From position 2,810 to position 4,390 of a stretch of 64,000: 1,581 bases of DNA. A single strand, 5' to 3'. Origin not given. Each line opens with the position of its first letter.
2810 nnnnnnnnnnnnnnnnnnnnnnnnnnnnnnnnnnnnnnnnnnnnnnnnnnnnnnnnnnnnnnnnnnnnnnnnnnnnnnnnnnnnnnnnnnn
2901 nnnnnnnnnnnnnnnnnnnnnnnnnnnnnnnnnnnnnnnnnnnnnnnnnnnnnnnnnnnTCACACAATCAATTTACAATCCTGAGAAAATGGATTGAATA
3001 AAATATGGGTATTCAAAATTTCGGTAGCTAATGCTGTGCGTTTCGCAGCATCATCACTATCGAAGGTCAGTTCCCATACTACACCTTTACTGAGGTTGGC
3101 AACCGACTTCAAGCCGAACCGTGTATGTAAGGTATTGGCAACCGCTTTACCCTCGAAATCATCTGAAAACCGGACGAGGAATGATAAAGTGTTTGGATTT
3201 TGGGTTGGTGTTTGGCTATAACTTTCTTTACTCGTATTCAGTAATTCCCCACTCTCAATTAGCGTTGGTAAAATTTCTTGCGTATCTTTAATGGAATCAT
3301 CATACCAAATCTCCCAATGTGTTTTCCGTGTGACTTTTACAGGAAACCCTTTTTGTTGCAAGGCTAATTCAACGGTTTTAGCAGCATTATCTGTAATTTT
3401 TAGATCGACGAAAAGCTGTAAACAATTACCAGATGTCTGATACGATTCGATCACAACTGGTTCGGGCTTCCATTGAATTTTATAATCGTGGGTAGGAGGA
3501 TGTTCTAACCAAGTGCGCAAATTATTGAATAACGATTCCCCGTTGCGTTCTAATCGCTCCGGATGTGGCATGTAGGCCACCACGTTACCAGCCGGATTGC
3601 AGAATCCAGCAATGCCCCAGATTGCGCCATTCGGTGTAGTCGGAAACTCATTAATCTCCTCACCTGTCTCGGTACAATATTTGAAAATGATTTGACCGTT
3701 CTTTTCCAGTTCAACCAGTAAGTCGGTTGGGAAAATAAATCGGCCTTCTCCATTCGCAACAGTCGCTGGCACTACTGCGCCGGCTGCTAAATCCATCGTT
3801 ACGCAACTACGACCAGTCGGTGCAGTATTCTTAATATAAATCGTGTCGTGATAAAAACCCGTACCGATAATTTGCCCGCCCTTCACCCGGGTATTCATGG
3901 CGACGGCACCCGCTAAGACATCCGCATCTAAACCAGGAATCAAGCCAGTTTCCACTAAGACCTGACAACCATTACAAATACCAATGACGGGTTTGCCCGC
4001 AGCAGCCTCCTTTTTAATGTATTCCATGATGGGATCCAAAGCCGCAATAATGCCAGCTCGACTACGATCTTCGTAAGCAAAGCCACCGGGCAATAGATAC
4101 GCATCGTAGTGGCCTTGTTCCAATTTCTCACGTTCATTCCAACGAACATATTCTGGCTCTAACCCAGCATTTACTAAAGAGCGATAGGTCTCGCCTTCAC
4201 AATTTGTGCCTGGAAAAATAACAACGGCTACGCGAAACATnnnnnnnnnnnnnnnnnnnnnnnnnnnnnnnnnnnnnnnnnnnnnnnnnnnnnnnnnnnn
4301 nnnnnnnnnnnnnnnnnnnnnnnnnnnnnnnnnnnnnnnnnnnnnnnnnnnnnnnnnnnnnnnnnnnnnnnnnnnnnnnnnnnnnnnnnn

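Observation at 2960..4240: PurQ fused to two tandem PurS domains (PurQ-PurS-PurS)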

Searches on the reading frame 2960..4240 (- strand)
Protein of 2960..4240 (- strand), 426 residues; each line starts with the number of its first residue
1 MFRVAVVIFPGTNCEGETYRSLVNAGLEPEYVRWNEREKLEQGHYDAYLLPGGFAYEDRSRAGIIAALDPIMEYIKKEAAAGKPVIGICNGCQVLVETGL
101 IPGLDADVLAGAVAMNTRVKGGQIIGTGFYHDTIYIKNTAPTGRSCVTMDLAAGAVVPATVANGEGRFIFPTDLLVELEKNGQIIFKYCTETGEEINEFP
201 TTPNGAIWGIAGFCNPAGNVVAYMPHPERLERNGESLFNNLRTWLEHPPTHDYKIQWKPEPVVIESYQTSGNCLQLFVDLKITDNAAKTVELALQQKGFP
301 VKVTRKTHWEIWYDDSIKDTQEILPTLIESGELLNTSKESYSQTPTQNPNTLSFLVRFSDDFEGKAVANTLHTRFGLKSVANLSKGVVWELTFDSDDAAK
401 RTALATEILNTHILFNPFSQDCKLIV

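Call 3: search_protein_families(library=pfam, proteins=[window:2960-4240:-], max_evalue=1)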
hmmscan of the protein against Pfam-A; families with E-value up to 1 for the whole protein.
window:2960-4240:- (426 aa): 6 families
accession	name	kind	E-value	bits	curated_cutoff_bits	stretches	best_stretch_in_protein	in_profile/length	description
PF13507.12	GATase_5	-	1.3e-36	126.5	27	1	3-233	3-232/260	CobB/CobQ-like glutamine amidotransferase domain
PF00117.34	GATase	-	6.5e-07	29.6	22.8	1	19-97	14-87/190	Glutamine amidotransferase class-I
PF02700.19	PurS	-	1.2e-06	29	22.2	1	361-423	14-74/77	Phosphoribosylformylglycinamidine (FGAM) synthase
PF01965.30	DJ-1_PfpI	-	1.6e-06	28.5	26.6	1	39-104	56-116/165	DJ-1/PfpI family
PF07685.20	GATase_3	-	1.4e-05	25.3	27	1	31-98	26-91/196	CobB/CobQ-like glutamine amidotransferase domain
PF07722.19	Peptidase_C26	-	0.069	13.3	20.5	1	73-96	96-120/219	Peptidase C26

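Call 4: search_protein_families(library=ncbifam, proteins=[window:2960-4240:-], max_evalue=1)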
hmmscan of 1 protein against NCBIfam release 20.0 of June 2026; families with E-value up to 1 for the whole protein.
window:2960-4240:- (426 aa): 17 families
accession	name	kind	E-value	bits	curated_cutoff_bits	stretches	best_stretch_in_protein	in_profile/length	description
TIGR01737.1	FGAM_synth_I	equivalog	2.5e-54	184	177.8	1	3-232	2-208/228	phosphoribosylformylglycinamidine synthase I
NF002957.0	PRK03619.1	equivalog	1.6e-48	165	212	1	3-231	2-200/222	phosphoribosylformylglycinamidine synthase subunit PurQ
NF002252.0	PRK01175.1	equivalog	6.6e-44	149.9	298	1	3-230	5-228/261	phosphoribosylformylglycinamidine synthase subunit PurQ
TIGR01857.1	FGAM-synthase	equivalog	6.6e-23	80.2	1057.05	1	3-241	979-1223/1239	phosphoribosylformylglycinamidine synthase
NF003672.0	PRK05297.1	equivalog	5.6e-20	70.5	783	1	3-234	1038-1263/1290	phosphoribosylformylglycinamidine synthase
TIGR01735.1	FGAM_synt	equivalog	2.4e-19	68.3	1123.05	1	44-233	1097-1280/1307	phosphoribosylformylglycinamidine synthase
TIGR01382.1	PfpI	subfamily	3.4e-06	26.7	139.05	1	38-108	56-120/169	DJ-1/PfpI/YhbO family deglycase/protease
NF040823.1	deglyc_PfpI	equivalog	7.2e-05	22.7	330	1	40-106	57-117/166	deglycase PfpI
TIGR01855.1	IMP_synth_hisH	equivalog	0.00012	22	105.4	1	38-99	30-88/198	imidazole glycerol phosphate synthase subunit HisH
TIGR01739.1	tegu_FGAM_synt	hypoth_equivalog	0.043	11.7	716.1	0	3-42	934-973/1206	herpesvirus tegument protein/v-FGAM-synthase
NF001989.1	PRK00784.1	equivalog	0.069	11.8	273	1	71-97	310-336/480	cobyric acid synthase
TIGR03800.1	PLP_synth_Pdx2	equivalog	0.075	12.9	105.55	1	20-97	16-85/184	pyridoxal 5'-phosphate synthase glutaminase subunit PdxT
NF010608.0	PRK14004.1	equivalog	0.078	12.7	216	1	35-98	30-88/210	imidazole glycerol phosphate synthase subunit HisH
NF004630.0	PRK05974.1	equivalog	0.093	12.8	75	1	361-408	16-62/83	phosphoribosylformylglycinamidine synthase subunit PurS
NF005458.0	PRK07053.1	equivalog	0.11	11.8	250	1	68-96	69-97/234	glutamine amidotransferase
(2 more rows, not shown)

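Call 7: find_homologous_proteins(query=window:2960-4240:-, max_evalue=0.001)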
Query window:2960-4240:- (426 aa): 1644 proteins with E <= 0.001 among 8000 candidates; the best 120 are listed.
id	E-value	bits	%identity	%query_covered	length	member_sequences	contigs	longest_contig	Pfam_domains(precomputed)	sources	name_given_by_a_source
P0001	6.4e-293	989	100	100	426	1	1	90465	PF00117.35,PF07685.21,PF13507.13,PF01965.31,PF02700.20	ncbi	-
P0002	3.9e-240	815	81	100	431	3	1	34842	PF00117.35,PF07685.21,PF13507.13,PF01965.31,PF02700.20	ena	-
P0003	1.0e-226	771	77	100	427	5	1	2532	PF00117.35,PF07685.21,PF13507.13,PF01965.31,PF02700.20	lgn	-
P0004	1.1e-223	761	75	100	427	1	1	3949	PF00117.35,PF07685.21,PF13507.13,PF01965.31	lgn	-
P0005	1.9e-221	754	76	100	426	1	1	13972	PF00117.35,PF07685.21,PF13507.13,PF01965.31,PF02700.20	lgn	-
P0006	2.0e-219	747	75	100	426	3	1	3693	PF00117.35,PF07685.21,PF13507.13,PF01965.31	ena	-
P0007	6.2e-219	745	74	100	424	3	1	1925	PF00117.35,PF13507.13,PF01965.31,PF02700.20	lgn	-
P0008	3.5e-211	720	72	100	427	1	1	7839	PF00117.35,PF07685.21,PF13507.13,PF01965.31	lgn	-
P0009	6.7e-207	706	71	100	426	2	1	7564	PF00117.35,PF07685.21,PF13507.13,PF01965.31,PF02700.20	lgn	-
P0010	1.3e-205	701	71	100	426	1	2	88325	PF00117.35,PF07685.21,PF13507.13,PF01965.31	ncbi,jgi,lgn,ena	ncbi:MAG: phosphoribosylformylglycinamidine synthase I [Patescibacteria group bacterium]|jgi:phospho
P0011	2.4e-200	684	70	100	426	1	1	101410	PF00117.35,PF07685.21,PF13507.13,PF01965.31,PF02700.20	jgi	-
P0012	5.5e-200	683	69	100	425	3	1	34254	PF00117.35,PF07685.21,PF13507.13,PF01965.31,PF02700.20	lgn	-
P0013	7.8e-197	672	68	100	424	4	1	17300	PF00117.35,PF07685.21,PF13507.13,PF01965.31,PF02700.20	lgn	-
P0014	5.7e-194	663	67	100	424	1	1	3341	PF00117.35,PF07685.21,PF13507.13,PF01965.31,PF02700.20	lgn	-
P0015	2.5e-188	644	68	100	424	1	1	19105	PF00117.35,PF07685.21,PF13507.13,PF01965.31,PF02700.20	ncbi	-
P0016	2.5e-184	631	63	100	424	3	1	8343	PF00117.35,PF07685.21,PF13507.13,PF01965.31,PF02700.20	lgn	-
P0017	1.5e-182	625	63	100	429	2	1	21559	PF00117.35,PF07685.21,PF13507.13,PF01965.31,PF02700.20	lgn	-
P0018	3.2e-182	624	64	100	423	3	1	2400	PF00117.35,PF07685.21,PF13507.13,PF01965.31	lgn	-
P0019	3.7e-180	617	63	100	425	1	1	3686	PF00117.35,PF07685.21,PF13507.13,PF01965.31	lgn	-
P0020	4.4e-180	617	63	100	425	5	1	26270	PF00117.35,PF07685.21,PF13507.13,PF01965.31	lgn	-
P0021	1.0e-175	603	63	100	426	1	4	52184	PF07685.21,PF13507.13,PF01965.31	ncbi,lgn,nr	ncbi:MAG: phosphoribosylformylglycinamidine synthase I [Candidatus Kerfeldbacteria bacterium]|nr:pho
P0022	1.4e-173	596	62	100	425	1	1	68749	PF00117.35,PF07685.21,PF13507.13,PF01965.31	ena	-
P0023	1.8e-173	595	60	100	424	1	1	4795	PF00117.35,PF07685.21,PF13507.13,PF01965.31,PF02700.20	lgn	-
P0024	1.2e-170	586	59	100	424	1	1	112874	PF00117.35,PF07685.21,PF13507.13,PF01965.31,PF02700.20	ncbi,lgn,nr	ncbi:MAG: phosphoribosylformylglycinamidine synthase I [bacterium]|nr:phosphoribosylformylglycinamid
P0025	2.6e-169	582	60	100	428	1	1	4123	PF00117.35,PF07685.21,PF13507.13,PF01965.31,PF02700.20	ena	-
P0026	1.8e-165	569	59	100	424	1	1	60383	PF00117.35,PF13507.13,PF01965.31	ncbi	-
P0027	2.4e-146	506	69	75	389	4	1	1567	PF13507.13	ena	-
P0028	3.4e-145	502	50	100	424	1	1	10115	PF13507.13,PF02700.20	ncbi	-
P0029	3.0e-124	433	46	99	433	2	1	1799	PF00117.35,PF07685.21,PF13507.13,PF01965.31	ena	-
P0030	6.3e-121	422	46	99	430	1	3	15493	PF00117.35,PF07685.21,PF13507.13,PF01965.31,PF02700.20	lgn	-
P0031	4.1e-117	410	45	99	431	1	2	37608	PF00117.35,PF07685.21,PF13507.13,PF01965.31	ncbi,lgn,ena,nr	ncbi:MAG: phosphoribosylformylglycinamidine synthase I [Patescibacteria group bacterium]|nr:phosphor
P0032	4.6e-117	410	45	99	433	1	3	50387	PF00117.35,PF07685.21,PF13507.13,PF01965.31,PF02700.20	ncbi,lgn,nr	ncbi:phosphoribosylformylglycinamidine synthase I [Patescibacteria group bacterium]|nr:phosphoribosy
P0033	3.5e-114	400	46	100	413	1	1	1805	PF00117.35,PF07685.21,PF13507.13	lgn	-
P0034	4.1e-113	397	42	100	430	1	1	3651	PF00117.35,PF13507.13,PF01965.31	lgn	-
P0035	2.4e-110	387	45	99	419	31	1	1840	PF13507.13,PF01965.31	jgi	jgi:phosphoribosylformylglycinamidine synthase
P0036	3.8e-110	387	62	63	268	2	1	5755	PF13507.13,PF02700.20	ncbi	ncbi:MAG: phosphoribosylformylglycinamidine synthase I (FGAM synthase I), partial [uncultured bacter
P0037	6.2e-110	386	44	99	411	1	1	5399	PF00117.35,PF07685.21,PF13507.13,PF01965.31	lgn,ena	-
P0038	1.5e-109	385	44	99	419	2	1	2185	PF13507.13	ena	-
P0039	1.8e-109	385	43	99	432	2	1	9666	PF13507.13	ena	-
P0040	2.2e-109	384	43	99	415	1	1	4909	PF00117.35,PF13507.13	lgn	-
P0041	2.2e-109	384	45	99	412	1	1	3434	PF00117.35,PF07685.21,PF13507.13,PF01965.31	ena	-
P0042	3.2e-109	384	43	100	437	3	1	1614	PF00117.35,PF07685.21,PF01174.26,PF13507.13,PF01965.31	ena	-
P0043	4.9e-109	383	44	99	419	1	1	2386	PF00117.35,PF13507.13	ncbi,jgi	-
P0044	8.8e-109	382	44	99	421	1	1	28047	PF00117.35,PF13507.13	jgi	jgi:phosphoribosylformylglycinamidine synthase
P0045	1.3e-108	382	45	99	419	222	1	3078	PF00117.35,PF13507.13,PF01965.31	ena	-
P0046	1.4e-108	382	43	100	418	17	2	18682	PF00117.35,PF13507.13,PF01965.31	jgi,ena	-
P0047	1.5e-108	382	43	100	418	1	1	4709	PF00117.35,PF13507.13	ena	-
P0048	2.4e-108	381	43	100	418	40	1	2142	PF00117.35,PF13507.13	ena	-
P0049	7.1e-108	379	68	58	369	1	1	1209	PF13507.13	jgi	jgi:phosphoribosylformylglycinamidine (FGAM) synthase-like amidotransferase family enzyme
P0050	8.5e-108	379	43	100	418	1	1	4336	PF00117.35,PF13507.13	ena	-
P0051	9.7e-108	379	43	99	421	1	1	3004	PF00117.35,PF07685.21,PF13507.13,PF01965.31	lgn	-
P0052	2.1e-107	378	45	99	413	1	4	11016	PF00117.35,PF07685.21,PF13507.13,PF01965.31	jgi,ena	-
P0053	2.1e-107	378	44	100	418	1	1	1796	PF13507.13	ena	-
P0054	4.0e-107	377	43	99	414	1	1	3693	PF00117.35,PF13507.13,PF01965.31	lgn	-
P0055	6.9e-107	376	43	99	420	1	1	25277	PF00117.35,PF13507.13,PF01965.31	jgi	-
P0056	8.9e-107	376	44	99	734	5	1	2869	PF00117.35,PF01259.25,PF07685.21,PF13507.13,PF01965.31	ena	-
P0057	1.0e-106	375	42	99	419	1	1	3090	PF00117.35,PF13507.13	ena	-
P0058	1.1e-106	375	43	100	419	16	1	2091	PF13507.13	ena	-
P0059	1.2e-106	375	44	99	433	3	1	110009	PF00117.35,PF13507.13,PF01965.31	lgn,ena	-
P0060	1.5e-106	375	42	100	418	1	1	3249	PF00117.35,PF13507.13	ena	-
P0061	1.6e-106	375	44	100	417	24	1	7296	PF00117.35,PF13507.13,PF01965.31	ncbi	-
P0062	1.8e-106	375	44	99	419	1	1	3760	PF00117.35,PF13507.13,PF01965.31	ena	-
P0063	2.0e-106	375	42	100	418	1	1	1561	PF00117.35,PF13507.13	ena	-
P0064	2.9e-106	374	42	100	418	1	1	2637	PF00117.35,PF13507.13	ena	-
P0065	3.2e-106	374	41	100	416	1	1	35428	PF00117.35,PF13507.13,PF01965.31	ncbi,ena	-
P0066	3.6e-106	374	44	99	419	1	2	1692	PF00117.35,PF13507.13,PF01965.31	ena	-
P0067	4.0e-106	374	42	100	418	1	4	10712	PF00117.35,PF13507.13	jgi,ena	-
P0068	4.6e-106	373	43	99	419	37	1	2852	PF13507.13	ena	-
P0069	4.7e-106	373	42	100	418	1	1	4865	PF00117.35,PF13507.13,PF01965.31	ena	-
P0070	4.7e-106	373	43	99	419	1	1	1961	PF00117.35,PF13507.13,PF01965.31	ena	-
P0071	5.1e-106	373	43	100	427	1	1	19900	PF00117.35,PF13507.13,PF01965.31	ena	-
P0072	5.5e-106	373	42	100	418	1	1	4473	PF00117.35,PF13507.13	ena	-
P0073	6.3e-106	373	42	100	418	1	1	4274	PF00117.35,PF13507.13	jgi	-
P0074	6.9e-106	373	42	100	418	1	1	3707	PF00117.35,PF13507.13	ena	-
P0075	6.9e-106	373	43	100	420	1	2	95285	PF13507.13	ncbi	-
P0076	7.3e-106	373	43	99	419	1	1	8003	PF00117.35,PF13507.13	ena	-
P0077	7.4e-106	373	42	100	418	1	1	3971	PF00117.35,PF13507.13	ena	-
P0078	7.7e-106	373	43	100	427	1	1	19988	PF13507.13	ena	-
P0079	8.4e-106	372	43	100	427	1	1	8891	PF00117.35,PF13507.13,PF01965.31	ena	-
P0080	8.6e-106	372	42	100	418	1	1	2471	PF00117.35,PF13507.13,PF01965.31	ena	-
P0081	8.9e-106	372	42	99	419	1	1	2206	PF00117.35,PF13507.13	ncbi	-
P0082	1.0e-105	372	44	99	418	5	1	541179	PF00117.35,PF13507.13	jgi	-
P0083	1.0e-105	372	42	100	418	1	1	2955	PF00117.35,PF13507.13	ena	-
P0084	1.0e-105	372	42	99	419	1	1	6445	PF00117.35,PF13507.13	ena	-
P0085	1.0e-105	372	42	100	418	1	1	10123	PF00117.35,PF13507.13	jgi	jgi:phosphoribosylformylglycinamidine synthase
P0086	1.1e-105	372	44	98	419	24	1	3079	PF00117.35,PF13507.13,PF01965.31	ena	-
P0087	1.1e-105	372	43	100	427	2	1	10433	PF00117.35,PF13507.13,PF01965.31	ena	-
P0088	1.2e-105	372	44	99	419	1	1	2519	PF00117.35,PF13507.13,PF01965.31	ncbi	-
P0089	1.2e-105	372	43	99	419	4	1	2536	PF00117.35,PF13507.13,PF01965.31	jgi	jgi:phosphoribosylformylglycinamidine synthase I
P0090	1.2e-105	372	42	100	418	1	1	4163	PF00117.35,PF13507.13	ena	-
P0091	1.4e-105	372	42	100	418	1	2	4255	PF00117.35,PF13507.13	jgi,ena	-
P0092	1.5e-105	372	43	99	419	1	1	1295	PF13507.13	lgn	-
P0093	1.5e-105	372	43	99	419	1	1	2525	PF00117.35,PF13507.13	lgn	-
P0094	1.5e-105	372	41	100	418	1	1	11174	PF00117.35,PF13507.13,PF01965.31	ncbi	-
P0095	1.6e-105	372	43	99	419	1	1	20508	PF13507.13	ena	-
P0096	1.6e-105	372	42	100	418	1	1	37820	PF00117.35,PF13507.13,PF01965.31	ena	-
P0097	1.7e-105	372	43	100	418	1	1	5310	PF00117.35,PF13507.13,PF01965.31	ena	-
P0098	1.7e-105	372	42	100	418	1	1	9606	PF00117.35,PF13507.13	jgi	-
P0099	1.7e-105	371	43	100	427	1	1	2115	PF00117.35,PF13507.13,PF01965.31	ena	-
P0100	1.8e-105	371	41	100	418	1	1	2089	PF00117.35,PF13507.13,PF01965.31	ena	-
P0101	1.8e-105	371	43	100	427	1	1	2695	PF00117.35,PF13507.13,PF01965.31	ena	-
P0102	1.9e-105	371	43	99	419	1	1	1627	PF00117.35,PF13507.13,PF01965.31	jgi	-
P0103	1.9e-105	371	43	100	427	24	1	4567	PF00117.35,PF13507.13,PF01965.31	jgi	-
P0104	2.0e-105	371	42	100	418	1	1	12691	PF00117.35,PF13507.13,PF01965.31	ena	-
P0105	2.0e-105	371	41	100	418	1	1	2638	PF00117.35,PF13507.13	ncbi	-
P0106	2.0e-105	371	41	100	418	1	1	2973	PF00117.35,PF13507.13,PF01965.31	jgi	-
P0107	2.0e-105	371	42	99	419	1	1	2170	PF00117.35,PF13507.13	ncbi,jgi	-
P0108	2.1e-105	371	43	99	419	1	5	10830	PF13507.13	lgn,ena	-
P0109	2.1e-105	371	43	99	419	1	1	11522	PF13507.13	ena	-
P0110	2.3e-105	371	43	100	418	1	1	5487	PF00117.35,PF13507.13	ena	-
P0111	2.4e-105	371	43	100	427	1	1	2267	PF00117.35,PF13507.13,PF01965.31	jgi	-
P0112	2.5e-105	371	43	99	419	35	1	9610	PF13507.13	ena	-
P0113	2.5e-105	371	42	100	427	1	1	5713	PF00117.35,PF13507.13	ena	-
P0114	2.7e-105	371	41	100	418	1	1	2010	PF00117.35,PF13507.13,PF01965.31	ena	-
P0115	2.7e-105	371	41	100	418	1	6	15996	PF00117.35,PF13507.13,PF01965.31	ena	-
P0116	2.7e-105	371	42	99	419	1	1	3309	PF00117.35,PF13507.13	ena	-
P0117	2.7e-105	371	42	99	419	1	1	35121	PF13507.13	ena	-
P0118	2.8e-105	371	42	100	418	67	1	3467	PF00117.35,PF13507.13,PF01965.31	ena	-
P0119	2.9e-105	371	42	99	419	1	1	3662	PF00117.35,PF13507.13,PF01965.31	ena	-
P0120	3.0e-105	371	43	99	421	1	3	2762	PF00117.35,PF13507.13,PF01965.31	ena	-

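Call 10: find_encoding_contigs(protein=P0001, flank=3000, max_places=3)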
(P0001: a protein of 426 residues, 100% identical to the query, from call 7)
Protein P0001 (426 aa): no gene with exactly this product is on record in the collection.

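Call 12: list_cluster_members(proteins=[P0001, P0010, P0082, P0045, P0056, P0061])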
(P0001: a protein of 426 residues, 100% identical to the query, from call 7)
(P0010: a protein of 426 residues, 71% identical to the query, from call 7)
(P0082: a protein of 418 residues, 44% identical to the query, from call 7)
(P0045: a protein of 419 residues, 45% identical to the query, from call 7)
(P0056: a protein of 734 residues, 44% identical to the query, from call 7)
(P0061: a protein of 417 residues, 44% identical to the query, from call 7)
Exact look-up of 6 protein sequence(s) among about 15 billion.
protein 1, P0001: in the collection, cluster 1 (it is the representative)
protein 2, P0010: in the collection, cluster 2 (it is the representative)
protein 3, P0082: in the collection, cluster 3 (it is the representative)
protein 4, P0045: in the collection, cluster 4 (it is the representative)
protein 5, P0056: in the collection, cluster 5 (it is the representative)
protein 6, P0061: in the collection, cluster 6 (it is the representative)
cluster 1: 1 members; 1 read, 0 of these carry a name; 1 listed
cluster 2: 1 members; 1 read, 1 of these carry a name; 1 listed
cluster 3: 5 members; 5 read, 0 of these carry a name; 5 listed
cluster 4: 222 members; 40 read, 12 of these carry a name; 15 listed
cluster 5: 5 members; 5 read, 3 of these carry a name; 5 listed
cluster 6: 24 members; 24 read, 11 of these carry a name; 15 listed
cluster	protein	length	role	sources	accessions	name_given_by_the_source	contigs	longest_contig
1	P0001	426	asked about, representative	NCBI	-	-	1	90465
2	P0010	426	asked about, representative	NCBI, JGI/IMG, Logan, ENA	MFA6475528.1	MAG: phosphoribosylformylglycinamidine synthase I [Patescibacteria group bacterium] | phosphoribosylformylglycinamidine synthase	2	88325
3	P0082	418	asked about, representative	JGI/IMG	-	-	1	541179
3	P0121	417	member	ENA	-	-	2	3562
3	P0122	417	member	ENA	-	-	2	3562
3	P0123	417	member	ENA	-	-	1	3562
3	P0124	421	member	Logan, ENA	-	-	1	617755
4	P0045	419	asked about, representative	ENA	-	-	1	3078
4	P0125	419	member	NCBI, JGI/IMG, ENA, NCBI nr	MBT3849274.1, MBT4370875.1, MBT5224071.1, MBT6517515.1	MAG: phosphoribosylformylglycinamidine synthase I [Candidatus Marinimicrobia bacterium] | phosphoribosylformylglycinamidine synthase I | phosphoribosylformylglycinamidine synthase I [Candidatus Neomarinimicrobiota bacterium]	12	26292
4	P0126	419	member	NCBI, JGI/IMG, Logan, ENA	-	phosphoribosylformylglycinamidine synthase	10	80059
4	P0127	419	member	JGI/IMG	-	phosphoribosylformylglycinamidine synthase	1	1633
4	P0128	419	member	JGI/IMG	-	phosphoribosylformylglycinamidine synthase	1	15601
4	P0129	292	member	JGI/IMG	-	phosphoribosylformylglycinamidine synthase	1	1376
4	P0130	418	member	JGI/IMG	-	phosphoribosylformylglycinamidine synthase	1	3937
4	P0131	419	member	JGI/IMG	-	phosphoribosylformylglycinamidine synthase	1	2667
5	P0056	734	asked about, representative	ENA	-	-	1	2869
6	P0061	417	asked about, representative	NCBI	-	-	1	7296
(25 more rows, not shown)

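Call 26: predict_structure(alignment_id=A3)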
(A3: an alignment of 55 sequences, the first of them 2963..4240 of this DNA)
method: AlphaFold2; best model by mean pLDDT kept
length: 426 residues; sequences in the alignment: 55
mean_pLDDT: 90.4   pTM: 0.88
mean pLDDT of the five models: 90.4, 89.9, 89.3, 88.8, 87.6
residues with pLDDT >= 90: 301; 70-90: 107; 50-70: 18; < 50: 0
segments of 3 or more residues with pLDDT < 50: none
pLDDT, mean of each block of 10 residues (from residue 1): 95 90 94 94 97 67 81 95 95 93 93 84 68 89 95 94 81 96 96 92 88 97 90 73 94 90 90 94 88 90 96 91 92 93 94 93 86 92 94 95 94 91 93
secondary structure, 60 per line:
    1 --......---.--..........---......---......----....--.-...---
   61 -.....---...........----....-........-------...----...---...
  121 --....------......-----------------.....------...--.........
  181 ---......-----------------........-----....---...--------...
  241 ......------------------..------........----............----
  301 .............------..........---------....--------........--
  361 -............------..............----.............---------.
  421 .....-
elements in order: E3-8 H15-24 E28-33 H37-42 E47-50 H62-66 H70-80 E85-88 H90-97 E112-114 E118-120 E123-126 E133-138 E156-160 E167-169 H172-180 E184-189 E210-214 E220-223 H238-246 E273-280 H285-296 E301-313 H320-329 E339-342 E351-358 H362-373 E380-393 H398-410 E420-425
